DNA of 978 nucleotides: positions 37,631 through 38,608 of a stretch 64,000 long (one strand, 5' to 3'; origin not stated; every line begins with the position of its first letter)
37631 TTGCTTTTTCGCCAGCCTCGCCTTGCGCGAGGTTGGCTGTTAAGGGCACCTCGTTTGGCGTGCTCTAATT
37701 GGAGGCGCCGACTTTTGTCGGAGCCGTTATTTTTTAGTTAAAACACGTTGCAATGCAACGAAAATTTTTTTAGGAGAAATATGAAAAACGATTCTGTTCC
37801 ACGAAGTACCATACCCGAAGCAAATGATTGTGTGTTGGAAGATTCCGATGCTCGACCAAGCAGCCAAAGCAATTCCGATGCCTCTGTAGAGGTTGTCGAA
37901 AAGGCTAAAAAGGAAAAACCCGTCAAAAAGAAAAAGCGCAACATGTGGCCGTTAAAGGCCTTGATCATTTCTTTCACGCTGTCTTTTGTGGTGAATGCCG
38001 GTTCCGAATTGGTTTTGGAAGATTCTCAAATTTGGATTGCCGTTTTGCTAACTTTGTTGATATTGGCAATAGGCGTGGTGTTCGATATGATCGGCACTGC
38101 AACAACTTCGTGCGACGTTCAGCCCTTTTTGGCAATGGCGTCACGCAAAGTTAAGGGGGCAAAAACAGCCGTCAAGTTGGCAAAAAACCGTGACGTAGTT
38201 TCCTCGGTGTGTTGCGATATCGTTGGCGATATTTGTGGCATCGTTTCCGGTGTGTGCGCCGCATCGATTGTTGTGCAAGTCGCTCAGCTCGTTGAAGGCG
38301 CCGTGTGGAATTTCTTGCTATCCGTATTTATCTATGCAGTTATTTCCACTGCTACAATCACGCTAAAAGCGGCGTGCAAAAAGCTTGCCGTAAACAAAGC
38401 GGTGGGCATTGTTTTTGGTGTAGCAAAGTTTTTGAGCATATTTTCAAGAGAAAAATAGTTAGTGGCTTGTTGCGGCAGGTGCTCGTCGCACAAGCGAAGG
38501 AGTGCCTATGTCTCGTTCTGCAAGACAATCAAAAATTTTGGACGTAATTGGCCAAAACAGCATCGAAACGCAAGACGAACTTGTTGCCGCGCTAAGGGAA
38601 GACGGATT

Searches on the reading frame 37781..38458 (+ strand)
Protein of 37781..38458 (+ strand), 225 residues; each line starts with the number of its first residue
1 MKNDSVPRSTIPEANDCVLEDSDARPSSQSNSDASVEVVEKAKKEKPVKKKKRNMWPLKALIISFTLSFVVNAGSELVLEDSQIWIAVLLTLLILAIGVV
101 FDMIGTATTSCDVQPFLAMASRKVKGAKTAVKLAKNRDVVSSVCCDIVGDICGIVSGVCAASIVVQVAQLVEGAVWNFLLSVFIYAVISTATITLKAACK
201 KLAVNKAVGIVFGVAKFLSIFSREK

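Call 5: search_protein_families(library=pfam, proteins=[window:37781-38458:+])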
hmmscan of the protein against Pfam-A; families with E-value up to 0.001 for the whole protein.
window:37781-38458:+ (225 aa): 0 families

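Call 6: search_protein_families(library=ncbifam, proteins=[window:37781-38458:+])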
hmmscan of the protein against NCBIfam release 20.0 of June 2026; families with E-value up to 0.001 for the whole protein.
window:37781-38458:+ (225 aa): 0 families

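Call 7: find_homologous_proteins(query=window:37781-38458:+)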
Query window:37781-38458:+ (225 aa): 657 proteins with E <= 0.001 among 2102 candidates; the best 120 are listed.
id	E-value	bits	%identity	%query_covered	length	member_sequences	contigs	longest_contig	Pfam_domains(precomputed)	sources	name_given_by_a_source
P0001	3.7e-128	443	95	100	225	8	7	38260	-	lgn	-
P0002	4.5e-97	342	75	100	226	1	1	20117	-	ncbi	-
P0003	5.0e-97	342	75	100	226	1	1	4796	-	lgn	-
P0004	1.0e-95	337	75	100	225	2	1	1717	-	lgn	-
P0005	1.9e-93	330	72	100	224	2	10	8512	-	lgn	-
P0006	2.4e-93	330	73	100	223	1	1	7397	-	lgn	-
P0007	7.0e-92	325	73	100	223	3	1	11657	-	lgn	-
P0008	1.1e-80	288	63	100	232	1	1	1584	-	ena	-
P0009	5.4e-80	286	60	92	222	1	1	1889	-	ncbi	-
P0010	2.1e-79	284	66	100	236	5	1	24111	-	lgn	-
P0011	4.7e-79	283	61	100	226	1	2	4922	-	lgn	-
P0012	7.2e-79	282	64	100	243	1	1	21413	-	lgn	-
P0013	8.9e-79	282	61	100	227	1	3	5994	-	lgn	-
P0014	6.1e-77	276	74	76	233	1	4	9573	-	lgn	-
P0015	1.8e-75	271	60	100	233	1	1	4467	-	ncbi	ncbi:MAG: hypothetical protein ACI4QH_00335 [Candidatus Fimimonas sp.]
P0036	1.2e-70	256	64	82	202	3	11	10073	PF01595.26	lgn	-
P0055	2.4e-69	251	68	76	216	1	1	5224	PF01595.26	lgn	-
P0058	5.1e-69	250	65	88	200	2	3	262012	PF01595.26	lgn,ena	-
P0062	1.0e-68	249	67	76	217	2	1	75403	PF01595.26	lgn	-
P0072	7.4e-68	246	66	76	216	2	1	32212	PF01595.26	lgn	-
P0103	5.2e-66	240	69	81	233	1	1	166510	PF01595.26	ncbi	-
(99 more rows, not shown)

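Call 12: search_protein_families(library=pfam, proteins=[window:37781-38458:+], max_evalue=10)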
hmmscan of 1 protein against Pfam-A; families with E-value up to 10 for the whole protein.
window:37781-38458:+ (225 aa): 1 family
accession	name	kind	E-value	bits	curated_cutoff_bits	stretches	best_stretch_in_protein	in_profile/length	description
PF01595.25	CNNM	-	0.015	15.4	28.4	1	89-222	1-128/181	Cyclin M transmembrane N-terminal domain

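Call 18: find_encoding_contigs(protein=window:37781-38458:+, flank=3000, max_places=4)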
Protein window:37781-38458:+ (225 aa): 2 contigs read that carry it; 2 places shown.
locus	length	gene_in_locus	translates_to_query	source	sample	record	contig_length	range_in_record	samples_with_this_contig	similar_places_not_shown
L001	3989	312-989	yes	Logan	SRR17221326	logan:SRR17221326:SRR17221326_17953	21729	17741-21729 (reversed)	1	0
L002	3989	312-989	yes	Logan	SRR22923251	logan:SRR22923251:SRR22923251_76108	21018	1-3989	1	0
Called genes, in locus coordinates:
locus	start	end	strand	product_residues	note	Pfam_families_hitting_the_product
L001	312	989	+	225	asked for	-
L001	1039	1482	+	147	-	PF01316:Arg_repressor, PF02863:Arg_repressor_C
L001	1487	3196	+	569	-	PF02463:SMC_N, PF13175:AAA_15, PF13476:AAA_23, PF13555:AAA_29 (faint)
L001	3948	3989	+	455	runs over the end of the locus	PF00890:FAD_binding_2 (faint), PF01266:DAO (faint), PF01494:FAD_binding_3, PF05834:Lycopene_cycl (faint), PF12831:FAD_oxidored (faint)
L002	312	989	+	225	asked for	-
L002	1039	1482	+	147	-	PF01316:Arg_repressor, PF02863:Arg_repressor_C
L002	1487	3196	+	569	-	PF02463:SMC_N, PF13175:AAA_15, PF13476:AAA_23, PF13555:AAA_29 (faint)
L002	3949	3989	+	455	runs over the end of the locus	PF01266:DAO (faint), PF01494:FAD_binding_3, PF05834:Lycopene_cycl (faint)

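Call 20: find_related_loci(query=A1, collection=genome_contigs, flank=4000)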
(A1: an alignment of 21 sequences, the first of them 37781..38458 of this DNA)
Query A1 (225 aa) in genome_contigs; peptide patterns used: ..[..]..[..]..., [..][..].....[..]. (x = any residue, [..] = any of these).
600 stretches matched a pattern (row limit reached: there are more); 583 encode a relative of the query (tblastn E <= 1e-3); the best 80 are kept; 80 distinct loci.
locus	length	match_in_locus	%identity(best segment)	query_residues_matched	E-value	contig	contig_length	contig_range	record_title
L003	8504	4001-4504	73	55-225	6e-76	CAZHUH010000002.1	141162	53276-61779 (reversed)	MAG TPA_asm: uncultured Oscillospiraceae bacterium isolate SRP222994_co1_570 genome assembly, contig: NODE_69_length_141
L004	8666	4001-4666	59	1-224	9e-74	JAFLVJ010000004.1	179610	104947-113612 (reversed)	MAG: Clostridiales bacterium isolate HAN102 Seq4, whole genome shotgun sequence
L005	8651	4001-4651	62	19-224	7e-71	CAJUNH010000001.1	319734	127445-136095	MAG TPA_asm: uncultured Christensenellaceae bacterium isolate MGBC160019 genome assembly, contig: MGBC160019.1, whole ge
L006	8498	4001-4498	70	54-224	4e-70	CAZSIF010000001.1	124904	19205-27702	MAG TPA_asm: uncultured Oscillospiraceae bacterium isolate SRP225648_co1_953 genome assembly, contig: NODE_134_length_12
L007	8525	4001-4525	66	53-224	1e-69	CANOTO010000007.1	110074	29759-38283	MAG TPA_asm: uncultured Clostridia bacterium isolate SRR15604565_bin.18_metawrap_v1.3_MAG genome assembly, contig: NODE.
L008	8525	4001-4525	66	44-224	2e-69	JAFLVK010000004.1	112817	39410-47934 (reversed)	MAG: Clostridiales bacterium isolate HAN103 Seq4, whole genome shotgun sequence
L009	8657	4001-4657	54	1-224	1e-67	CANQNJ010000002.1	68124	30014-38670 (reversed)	MAG: uncultured Clostridia bacterium isolate Lapin-012__bin45 genome assembly, contig: Lapin-012__NODE_782_length_68124_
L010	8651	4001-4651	52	18-224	6e-66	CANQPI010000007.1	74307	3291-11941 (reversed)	MAG: uncultured Clostridia bacterium isolate Lapin-012__bin2 genome assembly, contig: Lapin-012__NODE_672_length_74307_c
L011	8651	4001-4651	55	1-224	8e-64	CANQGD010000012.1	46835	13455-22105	MAG: uncultured Clostridia bacterium isolate Lapin-005__bin73 genome assembly, contig: Lapin-005__NODE_951_length_46835_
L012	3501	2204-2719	61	54-224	2e-61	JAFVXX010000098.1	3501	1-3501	MAG: Clostridia bacterium isolate RGIG5495 Sheep_Colon.Co__c1820098, whole genome shotgun sequence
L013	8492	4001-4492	63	60-224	2e-59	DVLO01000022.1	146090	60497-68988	MAG TPA_asm: Candidatus Limihabitans stercoravium isolate 3394 CHK57__C244616_L146090_ERR2241743, whole genome shotgun s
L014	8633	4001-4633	52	19-224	3e-59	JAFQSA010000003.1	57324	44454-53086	MAG: Clostridia bacterium isolate RGIG2098 Goat_Colon-3__c7156, whole genome shotgun sequence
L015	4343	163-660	60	53-224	7e-57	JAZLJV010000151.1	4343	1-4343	MAG: Clostridia bacterium isolate T1900044961_TA20190021.MAGScoT_cleanbin_000058 SGB_3951_k141_1401489, whole genome sho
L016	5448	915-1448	54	43-225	3e-55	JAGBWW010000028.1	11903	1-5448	MAG: Clostridia bacterium isolate RGIG9520 Yak_Cecum.Co__c1356843, whole genome shotgun sequence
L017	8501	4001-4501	51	54-224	2e-44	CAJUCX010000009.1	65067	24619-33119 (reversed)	MAG TPA_asm: uncultured Christensenellaceae bacterium isolate MGBC129327 genome assembly, contig: MGBC129327.9, whole ge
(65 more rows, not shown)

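Call 25: find_encoding_contigs(protein=P0001, flank=3000, max_places=3)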
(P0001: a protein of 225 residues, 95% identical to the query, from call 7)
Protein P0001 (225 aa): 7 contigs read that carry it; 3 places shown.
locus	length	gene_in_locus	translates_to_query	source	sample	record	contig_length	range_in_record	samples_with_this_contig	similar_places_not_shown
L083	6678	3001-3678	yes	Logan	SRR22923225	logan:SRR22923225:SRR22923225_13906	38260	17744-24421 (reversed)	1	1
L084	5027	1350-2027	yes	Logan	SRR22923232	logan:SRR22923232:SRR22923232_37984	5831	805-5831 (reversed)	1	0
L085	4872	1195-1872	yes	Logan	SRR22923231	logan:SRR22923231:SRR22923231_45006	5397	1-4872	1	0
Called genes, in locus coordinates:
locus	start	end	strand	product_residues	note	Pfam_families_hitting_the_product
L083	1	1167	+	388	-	PF13742:tRNA_anti_2, PF02601:Exonuc_VII_L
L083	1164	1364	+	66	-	PF02609:Exonuc_VII_S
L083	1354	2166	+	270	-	PF00348:polyprenyl_synt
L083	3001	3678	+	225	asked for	-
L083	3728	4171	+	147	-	PF01316:Arg_repressor, PF02863:Arg_repressor_C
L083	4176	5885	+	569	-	PF02463:SMC_N, PF13175:AAA_15, PF13476:AAA_23, PF13555:AAA_29 (faint), PF13304:AAA_21 (faint)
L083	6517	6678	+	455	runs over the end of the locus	PF00890:FAD_binding_2 (faint), PF01266:DAO (faint), PF01494:FAD_binding_3, PF05834:Lycopene_cycl (faint)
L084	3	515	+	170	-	?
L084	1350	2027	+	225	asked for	-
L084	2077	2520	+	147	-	PF01316:Arg_repressor, PF02863:Arg_repressor_C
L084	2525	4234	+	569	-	PF02463:SMC_N, PF13175:AAA_15, PF13476:AAA_23, PF13555:AAA_29 (faint), PF13304:AAA_21 (faint)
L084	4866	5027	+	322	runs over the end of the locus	?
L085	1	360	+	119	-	?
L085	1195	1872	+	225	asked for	-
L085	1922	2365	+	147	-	PF01316:Arg_repressor, PF02863:Arg_repressor_C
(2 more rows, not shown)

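Call 26: find_encoding_contigs(protein=P0002, flank=3000, max_places=2)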
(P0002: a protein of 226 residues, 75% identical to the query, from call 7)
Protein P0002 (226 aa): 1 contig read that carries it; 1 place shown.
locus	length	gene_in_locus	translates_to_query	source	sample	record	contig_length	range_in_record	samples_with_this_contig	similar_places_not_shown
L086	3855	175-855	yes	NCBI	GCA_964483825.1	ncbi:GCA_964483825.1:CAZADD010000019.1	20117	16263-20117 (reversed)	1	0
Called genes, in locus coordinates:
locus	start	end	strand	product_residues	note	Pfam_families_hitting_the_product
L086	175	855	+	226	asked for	-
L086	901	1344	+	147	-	PF01316:Arg_repressor, PF02863:Arg_repressor_C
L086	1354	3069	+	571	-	PF02463:SMC_N, PF13175:AAA_15, PF13476:AAA_23, PF13555:AAA_29 (faint)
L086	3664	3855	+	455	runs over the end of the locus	PF00890:FAD_binding_2 (faint), PF01266:DAO (faint), PF01494:FAD_binding_3 (weak), PF05834:Lycopene_cycl (faint), PF12831:FAD_oxidored (faint)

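Call 27: find_encoding_contigs(protein=P0007, flank=3000, max_places=2)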
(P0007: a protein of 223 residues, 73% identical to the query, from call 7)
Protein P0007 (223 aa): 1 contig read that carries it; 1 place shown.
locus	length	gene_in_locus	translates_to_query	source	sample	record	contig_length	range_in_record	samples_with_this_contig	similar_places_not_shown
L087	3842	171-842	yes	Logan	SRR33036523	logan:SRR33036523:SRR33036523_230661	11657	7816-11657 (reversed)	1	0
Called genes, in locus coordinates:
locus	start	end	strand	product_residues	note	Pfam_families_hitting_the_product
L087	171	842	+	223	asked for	-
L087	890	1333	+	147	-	PF01316:Arg_repressor, PF02863:Arg_repressor_C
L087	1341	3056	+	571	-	PF02463:SMC_N, PF13175:AAA_15, PF13476:AAA_23, PF13555:AAA_29 (faint)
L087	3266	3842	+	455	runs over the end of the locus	PF00890:FAD_binding_2 (faint), PF01266:DAO (faint), PF01494:FAD_binding_3, PF05834:Lycopene_cycl (faint), PF12831:FAD_oxidored (weak)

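Call 28: find_encoding_contigs(protein=P0010, flank=3000, max_places=2)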
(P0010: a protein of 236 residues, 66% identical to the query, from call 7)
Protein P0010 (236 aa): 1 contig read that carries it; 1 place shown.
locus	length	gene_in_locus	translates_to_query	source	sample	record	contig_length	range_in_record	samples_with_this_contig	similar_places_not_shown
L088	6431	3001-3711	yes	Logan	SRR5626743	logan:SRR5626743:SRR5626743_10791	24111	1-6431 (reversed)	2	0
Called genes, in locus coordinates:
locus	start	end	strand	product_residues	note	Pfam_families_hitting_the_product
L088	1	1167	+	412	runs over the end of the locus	PF13742:tRNA_anti_2, PF01336:tRNA_anti-codon (faint), PF02601:Exonuc_VII_L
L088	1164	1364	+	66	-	PF02609:Exonuc_VII_S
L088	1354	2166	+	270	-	PF00348:polyprenyl_synt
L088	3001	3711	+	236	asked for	-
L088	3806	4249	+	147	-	PF01316:Arg_repressor, PF02863:Arg_repressor_C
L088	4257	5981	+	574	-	PF02463:SMC_N, PF13175:AAA_15, PF13476:AAA_23, PF13555:AAA_29 (weak)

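Call 29: find_encoding_contigs(protein=P0012, flank=3000, max_places=2)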
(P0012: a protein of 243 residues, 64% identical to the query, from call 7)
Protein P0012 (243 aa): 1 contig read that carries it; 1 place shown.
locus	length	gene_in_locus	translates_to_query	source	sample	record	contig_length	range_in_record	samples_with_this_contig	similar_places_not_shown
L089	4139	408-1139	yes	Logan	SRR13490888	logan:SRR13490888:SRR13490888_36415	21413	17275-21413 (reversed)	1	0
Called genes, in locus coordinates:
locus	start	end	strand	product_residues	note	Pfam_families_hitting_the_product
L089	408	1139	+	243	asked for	-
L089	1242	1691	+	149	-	PF01316:Arg_repressor, PF02863:Arg_repressor_C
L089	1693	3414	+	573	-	PF02463:SMC_N, PF13175:AAA_15 (weak), PF13476:AAA_23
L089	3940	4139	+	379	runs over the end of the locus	PF13180:PDZ_2 (weak), PF05580:Peptidase_S55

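Call 48: find_encoding_contigs(protein=P0005, flank=1500, max_places=4)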
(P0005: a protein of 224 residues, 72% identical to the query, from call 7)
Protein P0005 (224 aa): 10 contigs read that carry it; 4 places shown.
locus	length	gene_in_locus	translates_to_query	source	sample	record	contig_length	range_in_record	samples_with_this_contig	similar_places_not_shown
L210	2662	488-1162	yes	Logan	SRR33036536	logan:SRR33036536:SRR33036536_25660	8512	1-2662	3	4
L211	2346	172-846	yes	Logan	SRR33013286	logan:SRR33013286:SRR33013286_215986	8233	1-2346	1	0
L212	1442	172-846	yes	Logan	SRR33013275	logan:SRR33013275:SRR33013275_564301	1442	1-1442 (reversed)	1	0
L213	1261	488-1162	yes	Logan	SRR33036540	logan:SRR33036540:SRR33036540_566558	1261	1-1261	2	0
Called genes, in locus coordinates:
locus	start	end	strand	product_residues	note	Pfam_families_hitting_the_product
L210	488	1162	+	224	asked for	-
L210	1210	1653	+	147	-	PF01316:Arg_repressor, PF02863:Arg_repressor_C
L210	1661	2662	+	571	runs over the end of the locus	PF02463:SMC_N, PF13175:AAA_15, PF13476:AAA_23, PF13555:AAA_29 (faint)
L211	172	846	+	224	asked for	-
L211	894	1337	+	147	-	PF01316:Arg_repressor, PF02863:Arg_repressor_C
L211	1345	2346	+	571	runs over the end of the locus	PF02463:SMC_N, PF13175:AAA_15, PF13476:AAA_23, PF13555:AAA_29 (faint)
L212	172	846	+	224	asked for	-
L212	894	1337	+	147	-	PF01316:Arg_repressor, PF02863:Arg_repressor_C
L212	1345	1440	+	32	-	?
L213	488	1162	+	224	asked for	-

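Call 49: find_encoding_contigs(protein=P0006, flank=1500, max_places=2)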
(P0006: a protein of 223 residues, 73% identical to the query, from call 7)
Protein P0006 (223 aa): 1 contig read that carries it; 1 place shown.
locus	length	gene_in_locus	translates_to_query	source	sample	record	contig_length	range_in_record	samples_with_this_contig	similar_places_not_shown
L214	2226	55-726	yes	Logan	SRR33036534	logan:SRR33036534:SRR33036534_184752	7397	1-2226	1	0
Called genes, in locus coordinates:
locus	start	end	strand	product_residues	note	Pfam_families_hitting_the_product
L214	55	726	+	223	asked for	-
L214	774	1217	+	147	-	PF01316:Arg_repressor, PF02863:Arg_repressor_C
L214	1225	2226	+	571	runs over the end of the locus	PF02463:SMC_N, PF13175:AAA_15, PF13476:AAA_23, PF13555:AAA_29 (faint)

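Call 50: find_encoding_contigs(protein=P0003, flank=1500, max_places=2)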
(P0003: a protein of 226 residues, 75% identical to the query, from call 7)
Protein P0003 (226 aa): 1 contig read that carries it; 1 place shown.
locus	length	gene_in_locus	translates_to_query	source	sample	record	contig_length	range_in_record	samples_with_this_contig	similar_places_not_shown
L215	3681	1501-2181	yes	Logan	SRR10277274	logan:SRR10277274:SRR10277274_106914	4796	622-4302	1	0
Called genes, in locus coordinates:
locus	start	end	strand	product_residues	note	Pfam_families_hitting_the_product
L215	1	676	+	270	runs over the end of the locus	PF00348:polyprenyl_synt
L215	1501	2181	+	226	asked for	-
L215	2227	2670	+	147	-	PF01316:Arg_repressor, PF02863:Arg_repressor_C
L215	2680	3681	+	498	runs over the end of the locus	?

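Call 51: find_encoding_contigs(protein=P0014, flank=1500, max_places=3)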
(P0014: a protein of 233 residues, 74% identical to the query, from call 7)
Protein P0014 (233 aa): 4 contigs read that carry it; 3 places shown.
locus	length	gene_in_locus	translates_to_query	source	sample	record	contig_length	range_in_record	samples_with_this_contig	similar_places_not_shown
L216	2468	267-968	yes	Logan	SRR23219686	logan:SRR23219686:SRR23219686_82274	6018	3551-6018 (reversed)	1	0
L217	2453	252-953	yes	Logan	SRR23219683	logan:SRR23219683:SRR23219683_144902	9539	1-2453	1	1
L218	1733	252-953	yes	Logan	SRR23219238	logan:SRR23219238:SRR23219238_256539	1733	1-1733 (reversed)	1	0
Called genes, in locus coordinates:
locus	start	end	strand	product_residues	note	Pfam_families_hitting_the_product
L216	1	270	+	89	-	?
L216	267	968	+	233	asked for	-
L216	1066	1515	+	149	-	PF01316:Arg_repressor, PF02863:Arg_repressor_C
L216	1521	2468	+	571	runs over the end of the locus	PF02463:SMC_N, PF13175:AAA_15, PF13476:AAA_23, PF13555:AAA_29 (faint)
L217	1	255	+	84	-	?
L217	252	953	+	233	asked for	-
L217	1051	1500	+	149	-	PF01316:Arg_repressor, PF02863:Arg_repressor_C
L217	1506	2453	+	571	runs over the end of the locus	PF02463:SMC_N, PF13175:AAA_15, PF13476:AAA_23, PF13555:AAA_29 (faint)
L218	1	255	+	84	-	?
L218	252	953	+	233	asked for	-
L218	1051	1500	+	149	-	PF01316:Arg_repressor, PF02863:Arg_repressor_C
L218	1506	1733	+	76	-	?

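Call 76: search_solved_structures(query=A1, max_evalue=10, show_alignments=1)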
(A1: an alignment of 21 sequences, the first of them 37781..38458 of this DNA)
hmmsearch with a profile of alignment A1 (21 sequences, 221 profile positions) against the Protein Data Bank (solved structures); distinct sequences matched with E-value up to 10: 1.
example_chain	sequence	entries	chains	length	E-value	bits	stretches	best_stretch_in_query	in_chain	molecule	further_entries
1zva_A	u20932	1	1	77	0.47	13.2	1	128-167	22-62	E2 glycoprotein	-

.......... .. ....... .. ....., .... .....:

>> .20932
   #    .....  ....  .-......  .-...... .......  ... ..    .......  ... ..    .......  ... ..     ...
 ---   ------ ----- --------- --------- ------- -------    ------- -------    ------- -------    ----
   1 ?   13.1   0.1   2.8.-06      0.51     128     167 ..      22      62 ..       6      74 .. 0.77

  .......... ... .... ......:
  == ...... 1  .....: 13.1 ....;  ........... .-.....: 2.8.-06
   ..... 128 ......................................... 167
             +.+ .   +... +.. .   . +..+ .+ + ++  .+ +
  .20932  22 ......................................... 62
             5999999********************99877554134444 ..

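Call 85: predict_structure(alignment_id=A1)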
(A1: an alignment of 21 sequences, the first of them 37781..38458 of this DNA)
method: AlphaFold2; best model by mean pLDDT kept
length: 225 residues; sequences in the alignment: 21
mean_pLDDT: 60.0   pTM: 0.45
mean pLDDT of the five models: 60.0, 57.4, 54.6, 50.7, 46.9
residues with pLDDT >= 90: 0; 70-90: 66; 50-70: 109; < 50: 50
segments of 3 or more residues with pLDDT < 50: 1-42
pLDDT, mean of each block of 10 residues (from residue 1): 37 34 35 37 54 65 65 62 67 76 72 53 52 53 65 68 66 71 73 71 71 75 57
secondary structure, 60 per line:
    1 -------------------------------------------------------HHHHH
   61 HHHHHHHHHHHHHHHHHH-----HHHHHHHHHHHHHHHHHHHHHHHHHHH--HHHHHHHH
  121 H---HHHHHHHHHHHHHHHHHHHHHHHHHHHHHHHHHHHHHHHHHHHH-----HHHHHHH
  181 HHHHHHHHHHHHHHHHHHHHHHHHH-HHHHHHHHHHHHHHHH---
elements in order: H56-78 H84-110 H113-121 H125-168 H174-205 H207-222

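Call 87: search_protein_families(library=pfam, alignment_id=A1, max_evalue=0.1)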
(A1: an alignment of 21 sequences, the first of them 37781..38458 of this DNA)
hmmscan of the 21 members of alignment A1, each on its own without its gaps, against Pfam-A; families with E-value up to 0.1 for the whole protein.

A. member 1, window:37781-38458:+ (225 aa): 1 family
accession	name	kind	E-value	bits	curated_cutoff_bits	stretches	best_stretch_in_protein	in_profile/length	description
PF01595.25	CNNM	-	0.015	15.4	28.4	1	89-222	1-128/181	Cyclin M transmembrane N-terminal domain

B. families by the number of members that match (of 21 scanned): 12 families
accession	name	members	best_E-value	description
PF01595.25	CNNM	19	1.8e-06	Cyclin M transmembrane N-terminal domain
PF20990.2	DUF2207_C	5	0.003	Predicted membrane protein (DUF2207) C-terminal domain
PF19868.4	DUF6341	2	0.018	Family of unknown function (DUF6341)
PF07672.19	MFS_Mycoplasma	1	0.00023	Mycoplasma MFS transporter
PF14812.11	PBP1_TM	1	0.0046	Transmembrane domain of transglycosylase PBP1 at N-terminal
PF12650.12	DUF3784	1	0.015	Domain of unknown function (DUF3784)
PF11877.13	DUF3397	1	0.03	Protein of unknown function (DUF3397)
PF18184.6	SLATT_3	1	0.036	SMODS and SLOG-associating 2TM effector domain 3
PF04756.19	OST3_OST6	1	0.05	OST3 / OST6 family, transporter family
PF20705.2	DUF6821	1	0.056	Family of unknown function (DUF6821)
PF05620.16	TMEM208_SND2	1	0.066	SRP-independent targeting protein 2/TMEM208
PF02724.19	CDC45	1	0.097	CDC45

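Call 88: fold_search(model_id=the predicted structure, library=pdb)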
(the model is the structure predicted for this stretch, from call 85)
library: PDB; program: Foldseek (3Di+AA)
matches with E <= 10: 285; with E <= 0.001: 0
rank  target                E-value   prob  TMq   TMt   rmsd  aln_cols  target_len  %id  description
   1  9g2s_B                4.7e-01  0.63  0.31  0.14  12.3       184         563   11  Cryo-EM structure of IrtAB 2xEQ, Q249R_IrtB mutant in LMNG (released 2024-12-18)
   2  8t4f_A                4.9e-01  0.38  0.25  0.12  16.4       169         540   18  Transporter associated with antigen processing (TAP) bound to the 9-mer peptide RRYQKSTEL (released 2024-06-19)
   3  9jc2_A                4.9e-01  0.25  0.20  0.26  17.3       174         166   12  Engineering of ATP synthase Fo (released 2025-07-09)
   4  6zg3_C                6.4e-01  0.15  0.18  0.20  18.0       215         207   14  the structure of ECF PanT transporter in a complex with a nanobody (released 2021-03-03)
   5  9n61_A                7.1e-01  0.30  0.25  0.12  14.1       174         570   17  Transporter associated with antigen processing (TAP) bound to the 9-mer peptide RRYQKSTEL and ATP (released 2025-09-03)
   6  8e0m_I                1.0e+00  0.08  0.13  0.17  18.1       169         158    9  Homotrimeric variant of tcTRP9, BGL15 (released 2023-04-12)
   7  7m1u_B                1.1e+00  0.33  0.28  0.22  11.2       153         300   14  Crystal structure of an archaeal CNNM, MtCorB, R235L mutant with C-terminal deletion (released 2021-06-16)
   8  9jc2_B                1.2e+00  0.15  0.20  0.26  17.4       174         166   11  Engineering of ATP synthase Fo (released 2025-07-09)
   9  9n66_A                1.2e+00  0.35  0.31  0.15  12.1       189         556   15  Transporter associated with antigen processing (TAP) bound to ATP and ADP in the outward-facing open state (released 2025-09-03)
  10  7zdt_C                1.3e+00  0.15  0.21  0.12  12.0       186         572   14  Occ(apo/return) conformation of CydDC mutant (E500Q.C) in ATP(CydC) bound state (Dataset-18) (released 2023-04-19)
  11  4u9l_B                1.4e+00  0.20  0.20  0.24  15.2       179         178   13  Structure of a membrane protein (released 2014-12-03)
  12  9g2k_B                1.5e+00  0.33  0.31  0.14  11.5       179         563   16  Cryo-EM structure of IrtAB in outward-occluded state in nanodisc in complex with ADP-vanadate (released 2024-12-18)
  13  5x9h_B                1.5e+00  0.16  0.19  0.10  15.2       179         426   13  Crystal structure of the Mg2+ channel MgtE in complex with ATP (released 2017-08-16)
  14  6ixe                  1.5e+00  0.21  0.26  0.27  22.0       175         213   12  Crystal structure of SeMet apo SH3BP5 (I41) (released 2019-03-20)
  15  8id9_R                1.5e+00  0.12  0.19  0.16  25.6       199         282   12  Cryo-EM structure of the eicosapentaenoic acid bound GPR120-Gi complex (released 2023-03-15)
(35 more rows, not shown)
